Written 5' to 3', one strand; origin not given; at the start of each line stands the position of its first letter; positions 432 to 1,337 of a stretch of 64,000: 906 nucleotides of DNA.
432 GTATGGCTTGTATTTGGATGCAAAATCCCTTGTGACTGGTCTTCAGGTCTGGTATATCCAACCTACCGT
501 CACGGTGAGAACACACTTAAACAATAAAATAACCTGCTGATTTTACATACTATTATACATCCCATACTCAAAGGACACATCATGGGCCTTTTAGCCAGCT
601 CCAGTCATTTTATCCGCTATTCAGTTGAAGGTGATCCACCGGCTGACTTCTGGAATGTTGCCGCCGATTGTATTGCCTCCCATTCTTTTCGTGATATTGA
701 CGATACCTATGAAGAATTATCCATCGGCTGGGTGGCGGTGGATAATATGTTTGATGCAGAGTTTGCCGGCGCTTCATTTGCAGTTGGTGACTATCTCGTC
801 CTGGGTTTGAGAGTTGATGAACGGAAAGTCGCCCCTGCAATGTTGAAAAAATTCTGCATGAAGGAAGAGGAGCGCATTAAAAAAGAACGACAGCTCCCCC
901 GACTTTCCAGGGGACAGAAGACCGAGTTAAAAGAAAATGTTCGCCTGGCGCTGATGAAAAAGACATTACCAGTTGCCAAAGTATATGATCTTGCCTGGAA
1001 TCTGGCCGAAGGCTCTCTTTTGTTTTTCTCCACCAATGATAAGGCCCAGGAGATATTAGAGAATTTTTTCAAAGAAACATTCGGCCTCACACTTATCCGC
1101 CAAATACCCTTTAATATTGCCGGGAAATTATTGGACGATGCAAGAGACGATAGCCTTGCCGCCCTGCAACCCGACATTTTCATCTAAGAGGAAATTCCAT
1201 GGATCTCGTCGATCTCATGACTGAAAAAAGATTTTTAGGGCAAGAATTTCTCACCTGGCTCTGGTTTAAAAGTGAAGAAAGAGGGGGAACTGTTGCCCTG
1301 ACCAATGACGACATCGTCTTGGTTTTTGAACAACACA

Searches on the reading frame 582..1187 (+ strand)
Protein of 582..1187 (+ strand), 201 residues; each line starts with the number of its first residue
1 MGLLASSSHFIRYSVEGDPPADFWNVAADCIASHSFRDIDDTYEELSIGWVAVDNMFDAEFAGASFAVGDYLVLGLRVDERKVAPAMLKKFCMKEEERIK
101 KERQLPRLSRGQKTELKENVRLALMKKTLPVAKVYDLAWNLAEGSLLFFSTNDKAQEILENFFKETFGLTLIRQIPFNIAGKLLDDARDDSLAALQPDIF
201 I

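Call 30: find_encoding_contigs(protein=window:582-1187:+, flank=10000, max_places=1)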
Protein window:582-1187:+ (201 aa): 7 contigs read that carry it; 1 place shown.
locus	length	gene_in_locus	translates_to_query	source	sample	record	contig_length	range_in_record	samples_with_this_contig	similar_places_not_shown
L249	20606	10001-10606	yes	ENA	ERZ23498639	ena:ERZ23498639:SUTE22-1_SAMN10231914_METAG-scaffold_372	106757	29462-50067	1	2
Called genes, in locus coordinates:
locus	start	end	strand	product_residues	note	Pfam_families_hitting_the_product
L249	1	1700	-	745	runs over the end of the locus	PF19838:LptD_2 (faint), PF04453:LptD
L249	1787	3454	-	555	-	PF00920:ILVD_EDD_N, PF24877:ILV_EDD_C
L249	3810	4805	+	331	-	PF04055:Radical_SAM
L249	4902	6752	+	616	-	PF00575:S1 (weak), PF10150:RNase_E_G, PF20833:RNase_E_G_Thio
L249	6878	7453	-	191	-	PF00210:Ferritin, PF02915:Rubrerythrin, PF21349:RUBY_RBDX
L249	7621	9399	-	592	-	-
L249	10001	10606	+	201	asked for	PF04381:RdgC (weak)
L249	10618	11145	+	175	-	-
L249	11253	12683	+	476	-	PF02934:GatB_N, PF02637:GatB_Yqey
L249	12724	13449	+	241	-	PF20582:UPF0758_N, PF04002:RadC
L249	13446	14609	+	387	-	PF04055:Radical_SAM, PF06969:HemN_C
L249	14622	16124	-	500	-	PF00989:PAS, PF13188:PAS_8, PF08448:PAS_4, PF13426:PAS_9, PF08447:PAS_3, PF00990:GGDEF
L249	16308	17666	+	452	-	PF18073:Zn_ribbon_LapB, PF13481:AAA_25, PF25199:nSTAND_NTPase5 (weak), PF03796:DnaB_C (weak), PF06745:ATPase (weak), PF23442:DUF7125 (weak), PF13541:ChlI, PF05362:Lon_C, +3 more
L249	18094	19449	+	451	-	PF00989:PAS, PF13188:PAS_8, PF13426:PAS_9 (weak), PF00989:PAS, PF08448:PAS_4, PF13188:PAS_8 (weak), PF13426:PAS_9, PF00990:GGDEF, +1 more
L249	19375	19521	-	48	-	-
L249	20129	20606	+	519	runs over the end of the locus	PF00479:G6PD_N, PF02781:G6PD_C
